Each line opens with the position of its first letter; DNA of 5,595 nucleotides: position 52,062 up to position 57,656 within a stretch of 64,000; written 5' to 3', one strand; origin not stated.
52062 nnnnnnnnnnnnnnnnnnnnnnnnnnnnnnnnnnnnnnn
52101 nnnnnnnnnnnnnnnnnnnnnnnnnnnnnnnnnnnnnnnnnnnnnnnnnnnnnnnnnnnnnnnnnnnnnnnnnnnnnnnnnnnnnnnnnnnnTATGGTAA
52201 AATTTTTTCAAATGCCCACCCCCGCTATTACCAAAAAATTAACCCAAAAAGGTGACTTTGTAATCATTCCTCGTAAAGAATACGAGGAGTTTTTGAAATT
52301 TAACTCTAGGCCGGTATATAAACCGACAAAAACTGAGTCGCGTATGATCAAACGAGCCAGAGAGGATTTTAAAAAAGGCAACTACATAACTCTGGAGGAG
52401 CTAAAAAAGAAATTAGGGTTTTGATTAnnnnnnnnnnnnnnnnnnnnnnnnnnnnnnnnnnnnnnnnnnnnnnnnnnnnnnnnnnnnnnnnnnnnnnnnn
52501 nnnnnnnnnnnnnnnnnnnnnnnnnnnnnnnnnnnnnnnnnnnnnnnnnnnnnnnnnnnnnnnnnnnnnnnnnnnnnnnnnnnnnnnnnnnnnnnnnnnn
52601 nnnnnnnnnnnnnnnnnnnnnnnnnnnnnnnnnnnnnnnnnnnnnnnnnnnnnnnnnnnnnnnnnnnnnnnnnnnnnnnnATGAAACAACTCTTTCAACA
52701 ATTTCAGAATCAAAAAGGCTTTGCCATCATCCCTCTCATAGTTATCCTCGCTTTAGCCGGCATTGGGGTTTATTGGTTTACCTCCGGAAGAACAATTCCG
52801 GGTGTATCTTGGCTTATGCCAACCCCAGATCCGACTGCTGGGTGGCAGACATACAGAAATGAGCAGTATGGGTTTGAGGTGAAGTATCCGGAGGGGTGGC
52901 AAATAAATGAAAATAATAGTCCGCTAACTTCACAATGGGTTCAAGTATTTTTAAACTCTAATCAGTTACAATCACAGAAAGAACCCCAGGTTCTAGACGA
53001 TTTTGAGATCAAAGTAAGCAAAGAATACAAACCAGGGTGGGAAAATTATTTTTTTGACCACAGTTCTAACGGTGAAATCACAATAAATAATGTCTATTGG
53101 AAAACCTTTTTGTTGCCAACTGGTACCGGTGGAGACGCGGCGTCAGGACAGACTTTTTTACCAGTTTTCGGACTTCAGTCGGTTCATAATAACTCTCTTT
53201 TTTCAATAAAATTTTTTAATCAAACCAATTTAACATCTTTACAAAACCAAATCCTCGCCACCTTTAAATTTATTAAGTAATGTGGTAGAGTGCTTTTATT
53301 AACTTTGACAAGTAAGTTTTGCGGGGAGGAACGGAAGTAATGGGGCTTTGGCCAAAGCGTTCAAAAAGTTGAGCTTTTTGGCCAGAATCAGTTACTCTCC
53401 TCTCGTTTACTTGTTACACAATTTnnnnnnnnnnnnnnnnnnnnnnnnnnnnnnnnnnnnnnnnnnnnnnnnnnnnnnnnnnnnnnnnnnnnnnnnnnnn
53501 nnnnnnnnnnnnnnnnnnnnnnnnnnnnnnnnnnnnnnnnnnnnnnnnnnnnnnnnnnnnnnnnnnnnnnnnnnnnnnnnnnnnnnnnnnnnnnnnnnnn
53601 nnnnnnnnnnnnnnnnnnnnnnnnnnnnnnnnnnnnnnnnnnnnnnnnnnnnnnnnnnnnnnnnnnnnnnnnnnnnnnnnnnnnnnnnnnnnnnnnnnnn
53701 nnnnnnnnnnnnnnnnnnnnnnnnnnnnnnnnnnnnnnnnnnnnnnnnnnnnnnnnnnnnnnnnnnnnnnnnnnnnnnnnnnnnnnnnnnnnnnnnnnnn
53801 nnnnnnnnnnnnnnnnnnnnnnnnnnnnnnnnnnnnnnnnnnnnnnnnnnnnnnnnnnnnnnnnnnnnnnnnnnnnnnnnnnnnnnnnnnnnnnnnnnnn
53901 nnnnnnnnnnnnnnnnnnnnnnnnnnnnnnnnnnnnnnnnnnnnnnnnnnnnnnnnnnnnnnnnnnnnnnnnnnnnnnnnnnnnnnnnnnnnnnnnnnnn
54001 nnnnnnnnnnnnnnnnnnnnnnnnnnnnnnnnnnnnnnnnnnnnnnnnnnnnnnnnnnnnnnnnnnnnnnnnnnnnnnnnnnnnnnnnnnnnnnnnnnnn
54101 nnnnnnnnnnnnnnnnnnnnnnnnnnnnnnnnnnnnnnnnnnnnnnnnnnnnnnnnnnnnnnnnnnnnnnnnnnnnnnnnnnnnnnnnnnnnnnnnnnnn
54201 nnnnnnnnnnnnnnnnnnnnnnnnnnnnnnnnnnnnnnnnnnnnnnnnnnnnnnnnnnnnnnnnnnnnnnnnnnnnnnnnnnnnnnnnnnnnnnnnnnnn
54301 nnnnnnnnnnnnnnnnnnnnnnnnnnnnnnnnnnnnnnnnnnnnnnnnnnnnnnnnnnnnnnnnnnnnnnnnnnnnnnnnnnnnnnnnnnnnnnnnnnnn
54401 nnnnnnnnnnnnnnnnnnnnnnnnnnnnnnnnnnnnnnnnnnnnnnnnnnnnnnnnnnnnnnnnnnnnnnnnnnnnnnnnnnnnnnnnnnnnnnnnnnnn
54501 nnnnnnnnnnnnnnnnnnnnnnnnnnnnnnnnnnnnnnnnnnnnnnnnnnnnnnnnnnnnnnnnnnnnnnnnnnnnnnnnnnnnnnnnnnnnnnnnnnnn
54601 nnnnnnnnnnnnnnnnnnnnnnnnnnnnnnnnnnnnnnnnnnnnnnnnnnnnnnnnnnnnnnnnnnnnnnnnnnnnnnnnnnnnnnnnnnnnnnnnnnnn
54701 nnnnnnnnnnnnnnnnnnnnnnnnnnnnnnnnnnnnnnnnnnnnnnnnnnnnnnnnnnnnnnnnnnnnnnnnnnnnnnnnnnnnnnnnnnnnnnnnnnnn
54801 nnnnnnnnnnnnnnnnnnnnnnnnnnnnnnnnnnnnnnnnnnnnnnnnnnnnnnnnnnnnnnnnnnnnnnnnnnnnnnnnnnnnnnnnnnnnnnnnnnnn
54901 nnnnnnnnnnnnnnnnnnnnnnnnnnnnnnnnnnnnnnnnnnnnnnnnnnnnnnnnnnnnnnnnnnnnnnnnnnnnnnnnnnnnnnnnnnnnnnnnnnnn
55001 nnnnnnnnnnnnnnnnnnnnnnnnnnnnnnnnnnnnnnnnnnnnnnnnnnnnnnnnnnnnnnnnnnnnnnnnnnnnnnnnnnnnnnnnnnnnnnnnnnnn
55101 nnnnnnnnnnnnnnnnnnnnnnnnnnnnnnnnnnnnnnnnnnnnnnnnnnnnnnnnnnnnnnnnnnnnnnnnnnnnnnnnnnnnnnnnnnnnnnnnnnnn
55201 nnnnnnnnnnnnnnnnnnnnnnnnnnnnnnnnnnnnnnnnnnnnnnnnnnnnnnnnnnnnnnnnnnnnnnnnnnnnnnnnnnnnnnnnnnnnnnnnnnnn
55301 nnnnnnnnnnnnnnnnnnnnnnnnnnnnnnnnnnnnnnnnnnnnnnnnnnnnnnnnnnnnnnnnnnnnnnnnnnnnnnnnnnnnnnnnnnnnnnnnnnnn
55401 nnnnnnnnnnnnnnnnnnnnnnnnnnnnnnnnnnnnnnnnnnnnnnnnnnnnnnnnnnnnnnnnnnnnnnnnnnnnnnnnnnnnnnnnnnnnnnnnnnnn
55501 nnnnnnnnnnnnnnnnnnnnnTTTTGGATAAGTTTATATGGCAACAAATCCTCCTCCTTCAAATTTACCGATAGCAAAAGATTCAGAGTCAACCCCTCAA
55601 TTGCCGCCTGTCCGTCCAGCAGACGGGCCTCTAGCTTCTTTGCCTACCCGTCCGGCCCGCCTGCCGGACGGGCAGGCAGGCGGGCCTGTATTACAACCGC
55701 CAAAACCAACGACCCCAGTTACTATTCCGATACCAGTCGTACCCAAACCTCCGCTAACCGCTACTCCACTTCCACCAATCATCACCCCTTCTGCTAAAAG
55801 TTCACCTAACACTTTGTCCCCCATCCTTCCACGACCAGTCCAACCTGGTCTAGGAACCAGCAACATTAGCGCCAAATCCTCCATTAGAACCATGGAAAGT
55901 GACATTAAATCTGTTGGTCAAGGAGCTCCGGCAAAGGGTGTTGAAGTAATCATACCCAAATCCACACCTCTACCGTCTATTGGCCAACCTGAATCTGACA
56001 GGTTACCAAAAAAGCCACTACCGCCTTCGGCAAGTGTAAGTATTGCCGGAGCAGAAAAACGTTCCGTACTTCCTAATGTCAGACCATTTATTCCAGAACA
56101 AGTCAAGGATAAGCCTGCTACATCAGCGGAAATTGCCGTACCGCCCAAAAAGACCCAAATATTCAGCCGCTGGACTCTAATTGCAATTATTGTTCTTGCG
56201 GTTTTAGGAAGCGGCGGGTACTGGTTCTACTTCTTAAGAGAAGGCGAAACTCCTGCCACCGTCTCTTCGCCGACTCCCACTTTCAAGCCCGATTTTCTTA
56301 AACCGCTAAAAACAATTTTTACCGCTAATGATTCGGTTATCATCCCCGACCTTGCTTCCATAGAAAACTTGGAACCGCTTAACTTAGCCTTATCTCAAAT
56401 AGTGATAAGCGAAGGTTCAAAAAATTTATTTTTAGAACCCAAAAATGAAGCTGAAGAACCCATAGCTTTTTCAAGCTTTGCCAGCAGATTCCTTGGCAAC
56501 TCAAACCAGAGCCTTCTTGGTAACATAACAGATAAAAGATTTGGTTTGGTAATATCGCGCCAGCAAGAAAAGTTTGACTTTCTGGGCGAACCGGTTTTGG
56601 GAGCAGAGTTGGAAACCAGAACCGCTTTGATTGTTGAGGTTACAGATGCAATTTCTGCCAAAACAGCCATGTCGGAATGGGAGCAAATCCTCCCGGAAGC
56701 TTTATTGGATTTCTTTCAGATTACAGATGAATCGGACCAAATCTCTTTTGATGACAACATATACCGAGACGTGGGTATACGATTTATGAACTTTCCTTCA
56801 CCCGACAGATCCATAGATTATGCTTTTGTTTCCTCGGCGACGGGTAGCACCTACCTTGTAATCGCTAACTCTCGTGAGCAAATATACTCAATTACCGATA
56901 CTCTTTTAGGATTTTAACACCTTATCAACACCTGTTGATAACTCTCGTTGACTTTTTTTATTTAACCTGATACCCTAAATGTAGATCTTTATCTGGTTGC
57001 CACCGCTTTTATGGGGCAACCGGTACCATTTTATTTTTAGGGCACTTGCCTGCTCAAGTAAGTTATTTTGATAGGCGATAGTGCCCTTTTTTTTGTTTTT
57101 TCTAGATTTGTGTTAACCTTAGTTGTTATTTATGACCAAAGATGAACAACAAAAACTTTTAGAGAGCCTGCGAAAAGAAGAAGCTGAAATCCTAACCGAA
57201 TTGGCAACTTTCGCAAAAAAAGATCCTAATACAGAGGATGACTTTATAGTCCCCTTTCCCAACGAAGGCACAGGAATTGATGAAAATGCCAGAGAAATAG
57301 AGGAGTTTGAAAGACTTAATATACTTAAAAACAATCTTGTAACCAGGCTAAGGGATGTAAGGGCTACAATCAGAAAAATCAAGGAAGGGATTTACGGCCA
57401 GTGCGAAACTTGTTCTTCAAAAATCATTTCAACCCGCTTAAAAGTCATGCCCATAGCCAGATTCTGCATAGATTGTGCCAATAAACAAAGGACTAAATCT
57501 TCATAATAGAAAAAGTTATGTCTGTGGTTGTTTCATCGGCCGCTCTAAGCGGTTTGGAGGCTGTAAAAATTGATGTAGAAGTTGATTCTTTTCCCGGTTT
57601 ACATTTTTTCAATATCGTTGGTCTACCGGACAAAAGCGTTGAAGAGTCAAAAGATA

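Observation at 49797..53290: Segmentally duplicated array alternating type II toxin-antitoxin modules with three paralogous pilin-like proteins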

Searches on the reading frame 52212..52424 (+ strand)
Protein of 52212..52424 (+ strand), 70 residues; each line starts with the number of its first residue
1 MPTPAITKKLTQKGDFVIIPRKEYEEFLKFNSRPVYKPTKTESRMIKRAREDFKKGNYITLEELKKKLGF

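Call 8: search_protein_families(library=pfam, proteins=[window:52212-52424:+], max_evalue=0.1)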
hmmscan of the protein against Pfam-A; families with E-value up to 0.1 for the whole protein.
window:52212-52424:+ (70 aa): 1 family
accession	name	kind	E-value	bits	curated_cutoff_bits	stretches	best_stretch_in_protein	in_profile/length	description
PF05595.16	DUF771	-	0.073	13.6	22.9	0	15-68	2-54/90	Domain of unknown function (DUF771)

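Call 33: search_protein_families(library=ncbifam, proteins=[window:52212-52424:+], max_evalue=0.01)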
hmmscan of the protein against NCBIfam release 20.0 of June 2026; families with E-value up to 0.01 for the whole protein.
window:52212-52424:+ (70 aa): 0 families

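Call 59: search_solved_structures(query=window:52212-52424:+, max_evalue=10)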
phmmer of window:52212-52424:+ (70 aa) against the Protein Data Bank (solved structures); distinct sequences matched with E-value up to 10: 2.
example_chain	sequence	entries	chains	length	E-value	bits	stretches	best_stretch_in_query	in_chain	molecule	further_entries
6uke_X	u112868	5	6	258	0.014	18.8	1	9-55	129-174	HhaI Restriction Endonuclease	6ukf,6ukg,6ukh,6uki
1mkm_A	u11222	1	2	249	0.16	15.5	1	13-60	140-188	IclR transcriptional regulator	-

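Call 65: search_protein_families(library=padloc, proteins=[window:52212-52424:+], max_evalue=0.01)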
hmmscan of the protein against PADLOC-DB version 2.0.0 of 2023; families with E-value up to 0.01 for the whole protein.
window:52212-52424:+ (70 aa): 1 family
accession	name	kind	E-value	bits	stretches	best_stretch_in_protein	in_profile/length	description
PDLC03486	REase_II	-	0.0097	13.4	0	10-55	130-174/258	Type II restriction enzyme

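Call 66: search_protein_families(library=phrogs, proteins=[window:52212-52424:+], max_evalue=0.01)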
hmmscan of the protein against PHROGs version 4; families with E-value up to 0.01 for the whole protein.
window:52212-52424:+ (70 aa): 0 families

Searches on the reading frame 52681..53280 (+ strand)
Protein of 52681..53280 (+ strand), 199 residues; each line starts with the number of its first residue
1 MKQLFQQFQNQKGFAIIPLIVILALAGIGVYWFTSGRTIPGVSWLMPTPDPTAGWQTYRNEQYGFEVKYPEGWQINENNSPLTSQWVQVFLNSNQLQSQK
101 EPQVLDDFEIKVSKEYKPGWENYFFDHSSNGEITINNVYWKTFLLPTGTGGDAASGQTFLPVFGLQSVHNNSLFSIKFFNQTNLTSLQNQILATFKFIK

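Call 8: search_protein_families(library=pfam, proteins=[window:52681-53280:+], max_evalue=0.1)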
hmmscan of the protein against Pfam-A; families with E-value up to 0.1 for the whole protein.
window:52681-53280:+ (199 aa): 2 families
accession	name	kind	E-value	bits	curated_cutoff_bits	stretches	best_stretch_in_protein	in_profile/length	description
PF18933.6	PsbP_2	-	0.0014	19.1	27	1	53-93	42-81/184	PsbP-like protein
PF19451.5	DUF5989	-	0.061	13.8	27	0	2-36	5-38/49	Family of unknown function (DUF5989)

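Call 25: find_encoding_contigs(protein=window:52681-53280:+, flank=10000, max_places=10)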
Protein window:52681-53280:+ (199 aa): 1 contig read that carries it; 1 place shown.
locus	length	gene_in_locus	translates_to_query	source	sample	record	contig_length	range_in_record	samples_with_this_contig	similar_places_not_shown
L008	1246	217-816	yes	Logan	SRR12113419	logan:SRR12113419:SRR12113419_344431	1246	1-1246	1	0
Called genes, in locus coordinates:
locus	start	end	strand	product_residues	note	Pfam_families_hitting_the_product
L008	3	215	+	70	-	?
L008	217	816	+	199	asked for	-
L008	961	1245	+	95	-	?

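Call 33: search_protein_families(library=ncbifam, proteins=[window:52681-53280:+], max_evalue=0.01)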
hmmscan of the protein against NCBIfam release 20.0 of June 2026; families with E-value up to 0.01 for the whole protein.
window:52681-53280:+ (199 aa): 0 families

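Call 65: search_protein_families(library=padloc, proteins=[window:52681-53280:+], max_evalue=0.01)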
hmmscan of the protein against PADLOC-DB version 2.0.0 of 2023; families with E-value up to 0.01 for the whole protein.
window:52681-53280:+ (199 aa): 0 families

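Call 66: search_protein_families(library=phrogs, proteins=[window:52681-53280:+], max_evalue=0.01)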
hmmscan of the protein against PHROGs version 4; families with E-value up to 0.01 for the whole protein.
window:52681-53280:+ (199 aa): 0 families

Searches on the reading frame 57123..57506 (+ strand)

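Call 76: search_protein_families(library=pfam, proteins=[window:57123-57506:+], max_evalue=0.001)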
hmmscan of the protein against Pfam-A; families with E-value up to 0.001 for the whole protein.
window:57123-57506:+ (127 aa): 1 family
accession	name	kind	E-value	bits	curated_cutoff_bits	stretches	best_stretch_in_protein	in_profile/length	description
PF01258.23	zf-dskA_traR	-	4e-07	30.4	24.9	1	89-121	1-33/36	Prokaryotic dksA/traR C4-type zinc finger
